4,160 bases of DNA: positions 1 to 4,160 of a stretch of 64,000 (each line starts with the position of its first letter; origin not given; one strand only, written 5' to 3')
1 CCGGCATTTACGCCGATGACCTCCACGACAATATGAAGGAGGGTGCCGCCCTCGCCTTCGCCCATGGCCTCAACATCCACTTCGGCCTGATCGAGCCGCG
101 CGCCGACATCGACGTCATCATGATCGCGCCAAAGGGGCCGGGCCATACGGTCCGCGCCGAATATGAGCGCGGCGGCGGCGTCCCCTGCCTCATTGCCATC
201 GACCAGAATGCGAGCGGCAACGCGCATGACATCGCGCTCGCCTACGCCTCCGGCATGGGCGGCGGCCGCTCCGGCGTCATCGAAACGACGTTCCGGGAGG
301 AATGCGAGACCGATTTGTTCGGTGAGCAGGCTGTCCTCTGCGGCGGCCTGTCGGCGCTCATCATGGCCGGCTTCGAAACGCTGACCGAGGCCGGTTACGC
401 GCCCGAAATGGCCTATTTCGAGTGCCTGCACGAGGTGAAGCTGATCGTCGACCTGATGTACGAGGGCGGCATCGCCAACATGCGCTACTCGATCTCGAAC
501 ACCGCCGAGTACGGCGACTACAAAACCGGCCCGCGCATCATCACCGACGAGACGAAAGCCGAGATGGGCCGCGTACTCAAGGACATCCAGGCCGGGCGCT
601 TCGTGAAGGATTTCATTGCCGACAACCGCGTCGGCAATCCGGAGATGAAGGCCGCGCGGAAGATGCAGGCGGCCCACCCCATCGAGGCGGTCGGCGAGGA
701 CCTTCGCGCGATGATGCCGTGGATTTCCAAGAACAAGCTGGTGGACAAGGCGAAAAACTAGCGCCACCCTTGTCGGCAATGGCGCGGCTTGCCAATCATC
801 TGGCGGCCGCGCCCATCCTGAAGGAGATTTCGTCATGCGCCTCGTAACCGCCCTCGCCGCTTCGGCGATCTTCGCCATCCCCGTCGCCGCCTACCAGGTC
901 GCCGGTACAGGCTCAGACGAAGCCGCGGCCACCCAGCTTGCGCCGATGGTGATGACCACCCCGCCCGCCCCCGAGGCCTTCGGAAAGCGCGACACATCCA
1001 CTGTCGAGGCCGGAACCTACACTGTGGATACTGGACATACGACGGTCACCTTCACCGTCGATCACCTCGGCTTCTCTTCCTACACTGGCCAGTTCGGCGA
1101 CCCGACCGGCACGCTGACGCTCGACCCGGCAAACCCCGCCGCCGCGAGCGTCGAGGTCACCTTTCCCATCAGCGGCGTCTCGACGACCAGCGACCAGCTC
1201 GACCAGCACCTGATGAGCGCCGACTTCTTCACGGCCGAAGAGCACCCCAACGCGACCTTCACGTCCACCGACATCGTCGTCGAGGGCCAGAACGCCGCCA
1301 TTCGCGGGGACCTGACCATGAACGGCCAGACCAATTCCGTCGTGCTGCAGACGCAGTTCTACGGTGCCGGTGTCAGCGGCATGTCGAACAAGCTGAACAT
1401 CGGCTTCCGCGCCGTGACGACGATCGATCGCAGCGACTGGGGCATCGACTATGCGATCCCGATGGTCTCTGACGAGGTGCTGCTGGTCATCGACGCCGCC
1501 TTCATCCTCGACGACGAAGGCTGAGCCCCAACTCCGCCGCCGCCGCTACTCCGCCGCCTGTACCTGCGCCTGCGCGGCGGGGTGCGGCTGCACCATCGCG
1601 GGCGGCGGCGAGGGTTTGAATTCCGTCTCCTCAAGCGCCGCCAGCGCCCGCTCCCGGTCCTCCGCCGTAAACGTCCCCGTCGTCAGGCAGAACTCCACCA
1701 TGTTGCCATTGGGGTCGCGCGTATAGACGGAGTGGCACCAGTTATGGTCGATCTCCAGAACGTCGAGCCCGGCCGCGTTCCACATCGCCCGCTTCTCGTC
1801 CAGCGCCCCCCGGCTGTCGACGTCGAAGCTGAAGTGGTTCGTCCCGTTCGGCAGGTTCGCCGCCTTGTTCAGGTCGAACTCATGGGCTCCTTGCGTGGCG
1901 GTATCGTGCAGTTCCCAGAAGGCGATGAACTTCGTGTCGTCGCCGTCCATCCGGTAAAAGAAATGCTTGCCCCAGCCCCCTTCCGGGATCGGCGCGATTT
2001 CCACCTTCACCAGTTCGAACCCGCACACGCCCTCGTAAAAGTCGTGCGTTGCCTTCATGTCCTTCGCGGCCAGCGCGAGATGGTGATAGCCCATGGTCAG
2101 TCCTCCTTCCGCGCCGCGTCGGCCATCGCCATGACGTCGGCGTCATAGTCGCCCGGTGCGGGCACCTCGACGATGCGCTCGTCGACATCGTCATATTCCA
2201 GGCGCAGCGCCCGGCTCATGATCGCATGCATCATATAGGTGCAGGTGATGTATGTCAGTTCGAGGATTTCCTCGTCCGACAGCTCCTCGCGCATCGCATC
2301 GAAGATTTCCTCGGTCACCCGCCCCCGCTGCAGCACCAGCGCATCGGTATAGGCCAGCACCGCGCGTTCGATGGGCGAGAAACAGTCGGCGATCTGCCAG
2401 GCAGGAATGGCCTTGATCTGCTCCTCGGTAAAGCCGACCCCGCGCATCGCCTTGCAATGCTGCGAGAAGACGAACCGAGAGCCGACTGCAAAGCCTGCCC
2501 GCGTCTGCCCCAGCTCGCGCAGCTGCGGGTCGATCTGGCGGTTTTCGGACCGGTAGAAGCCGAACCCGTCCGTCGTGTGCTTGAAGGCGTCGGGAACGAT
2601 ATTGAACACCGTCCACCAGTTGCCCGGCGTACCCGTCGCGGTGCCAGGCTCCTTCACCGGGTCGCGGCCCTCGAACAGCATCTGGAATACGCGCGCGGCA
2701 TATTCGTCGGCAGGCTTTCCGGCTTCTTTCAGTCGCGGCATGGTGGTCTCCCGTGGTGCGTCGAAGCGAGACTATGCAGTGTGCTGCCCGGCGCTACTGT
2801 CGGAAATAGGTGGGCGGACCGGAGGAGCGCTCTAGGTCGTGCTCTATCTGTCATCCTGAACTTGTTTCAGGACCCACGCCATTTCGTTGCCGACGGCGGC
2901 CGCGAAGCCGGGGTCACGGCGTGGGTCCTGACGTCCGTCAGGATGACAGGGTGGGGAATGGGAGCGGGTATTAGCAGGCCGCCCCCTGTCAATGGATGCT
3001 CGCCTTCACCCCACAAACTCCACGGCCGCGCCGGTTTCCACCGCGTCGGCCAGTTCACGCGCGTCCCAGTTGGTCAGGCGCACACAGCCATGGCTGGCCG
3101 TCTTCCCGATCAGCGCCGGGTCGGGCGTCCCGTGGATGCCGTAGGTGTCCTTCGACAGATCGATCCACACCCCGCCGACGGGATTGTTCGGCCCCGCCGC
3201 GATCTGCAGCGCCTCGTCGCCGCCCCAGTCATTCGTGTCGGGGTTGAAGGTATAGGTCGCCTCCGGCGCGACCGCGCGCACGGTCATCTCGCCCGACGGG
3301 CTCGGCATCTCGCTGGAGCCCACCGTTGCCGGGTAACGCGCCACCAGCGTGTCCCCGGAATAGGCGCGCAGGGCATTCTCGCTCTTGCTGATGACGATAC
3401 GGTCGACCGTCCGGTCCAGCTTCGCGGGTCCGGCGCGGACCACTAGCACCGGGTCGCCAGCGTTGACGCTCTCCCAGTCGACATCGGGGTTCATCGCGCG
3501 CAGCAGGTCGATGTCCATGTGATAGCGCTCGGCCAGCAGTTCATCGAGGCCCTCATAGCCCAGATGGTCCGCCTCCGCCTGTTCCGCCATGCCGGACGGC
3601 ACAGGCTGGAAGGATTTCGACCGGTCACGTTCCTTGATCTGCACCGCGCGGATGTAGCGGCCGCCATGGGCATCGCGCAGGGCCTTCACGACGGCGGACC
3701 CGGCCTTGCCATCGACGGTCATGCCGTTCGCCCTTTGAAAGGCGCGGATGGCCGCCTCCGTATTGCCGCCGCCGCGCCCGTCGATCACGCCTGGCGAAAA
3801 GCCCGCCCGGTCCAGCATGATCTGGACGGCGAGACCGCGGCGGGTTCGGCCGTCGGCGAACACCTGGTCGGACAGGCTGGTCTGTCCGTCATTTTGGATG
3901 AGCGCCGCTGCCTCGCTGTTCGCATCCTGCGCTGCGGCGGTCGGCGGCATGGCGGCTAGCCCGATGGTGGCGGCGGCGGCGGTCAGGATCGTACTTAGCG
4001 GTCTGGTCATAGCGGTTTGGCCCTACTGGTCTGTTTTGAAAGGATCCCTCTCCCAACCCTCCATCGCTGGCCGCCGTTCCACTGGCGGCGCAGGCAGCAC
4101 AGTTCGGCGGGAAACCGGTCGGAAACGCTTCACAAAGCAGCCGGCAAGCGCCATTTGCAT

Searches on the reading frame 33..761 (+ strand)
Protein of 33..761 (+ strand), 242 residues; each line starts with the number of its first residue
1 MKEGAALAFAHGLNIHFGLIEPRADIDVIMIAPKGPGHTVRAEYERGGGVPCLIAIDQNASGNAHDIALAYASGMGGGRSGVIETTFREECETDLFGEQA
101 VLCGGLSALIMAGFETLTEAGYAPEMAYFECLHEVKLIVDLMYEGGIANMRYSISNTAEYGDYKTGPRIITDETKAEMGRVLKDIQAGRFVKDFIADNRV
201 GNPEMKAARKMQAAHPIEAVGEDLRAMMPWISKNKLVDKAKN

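Call 60: search_protein_families(library=pfam, proteins=[window:33-761:+], max_evalue=0.00001)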
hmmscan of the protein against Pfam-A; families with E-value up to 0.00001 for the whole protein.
window:33-761:+ (242 aa): 2 families
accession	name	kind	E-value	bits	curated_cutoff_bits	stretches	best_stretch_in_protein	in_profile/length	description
PF01450.25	KARI_C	-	5.5e-65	218.5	29.1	1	87-230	1-144/144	Ketol-acid reductoisomerase, C-terminal domain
PF07991.19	KARI_N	-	1.1e-35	123.1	20.6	1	1-81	85-165/165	Acetohydroxy acid isomeroreductase, NADPH-binding domain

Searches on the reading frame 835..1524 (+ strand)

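Call 60: search_protein_families(library=pfam, proteins=[window:835-1524:+], max_evalue=0.00001)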
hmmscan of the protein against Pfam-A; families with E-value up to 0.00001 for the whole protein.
window:835-1524:+ (229 aa): 1 family
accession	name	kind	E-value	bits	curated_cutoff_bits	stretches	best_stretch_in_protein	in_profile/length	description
PF04264.18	YceI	-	2.8e-43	148.3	23.7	1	62-223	1-150/150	YceI-like domain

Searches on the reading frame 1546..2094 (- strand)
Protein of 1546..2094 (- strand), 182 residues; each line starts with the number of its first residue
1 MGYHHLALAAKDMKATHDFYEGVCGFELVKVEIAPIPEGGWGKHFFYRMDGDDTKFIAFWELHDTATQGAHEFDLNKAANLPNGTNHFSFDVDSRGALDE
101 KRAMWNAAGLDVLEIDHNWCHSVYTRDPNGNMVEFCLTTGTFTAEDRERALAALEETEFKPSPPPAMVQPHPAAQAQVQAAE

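Call 60: search_protein_families(library=pfam, proteins=[window:1546-2094:-], max_evalue=0.00001)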
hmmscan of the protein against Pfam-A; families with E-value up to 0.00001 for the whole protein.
window:1546-2094:- (182 aa): 1 family
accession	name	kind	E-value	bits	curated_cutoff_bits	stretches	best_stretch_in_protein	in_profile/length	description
PF00903.31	Glyoxalase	-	1e-10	42.5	20.6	1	3-135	2-121/121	Glyoxalase/Bleomycin resistance protein/Dioxygenase superfamily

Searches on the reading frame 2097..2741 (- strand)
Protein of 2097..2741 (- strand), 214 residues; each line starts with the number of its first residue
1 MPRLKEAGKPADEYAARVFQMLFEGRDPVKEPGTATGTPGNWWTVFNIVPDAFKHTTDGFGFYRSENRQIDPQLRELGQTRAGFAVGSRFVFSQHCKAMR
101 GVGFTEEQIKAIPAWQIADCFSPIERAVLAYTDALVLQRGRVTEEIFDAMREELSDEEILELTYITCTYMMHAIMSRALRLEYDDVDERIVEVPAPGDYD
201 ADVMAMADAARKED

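Call 60: search_protein_families(library=pfam, proteins=[window:2097-2741:-], max_evalue=0.00001)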
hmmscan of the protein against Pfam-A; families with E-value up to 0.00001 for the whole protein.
window:2097-2741:- (214 aa): 1 family
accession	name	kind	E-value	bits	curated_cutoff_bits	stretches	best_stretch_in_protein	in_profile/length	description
PF02627.25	CMD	-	1.1e-13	51.3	23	1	53-133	3-83/84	Carboxymuconolactone decarboxylase family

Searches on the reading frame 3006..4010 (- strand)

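Call 60: search_protein_families(library=pfam, proteins=[window:3006-4010:-], max_evalue=0.00001)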
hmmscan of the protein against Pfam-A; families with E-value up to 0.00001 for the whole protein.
window:3006-4010:- (334 aa): 2 families
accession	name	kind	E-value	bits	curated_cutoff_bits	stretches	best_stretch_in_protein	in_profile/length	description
PF03734.19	YkuD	-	4.4e-22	79.7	23.4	1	204-330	3-144/146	L,D-transpeptidase catalytic domain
PF01471.23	PG_binding_1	-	1.9e-15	57.2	23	1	61-111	7-57/57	Putative peptidoglycan binding domain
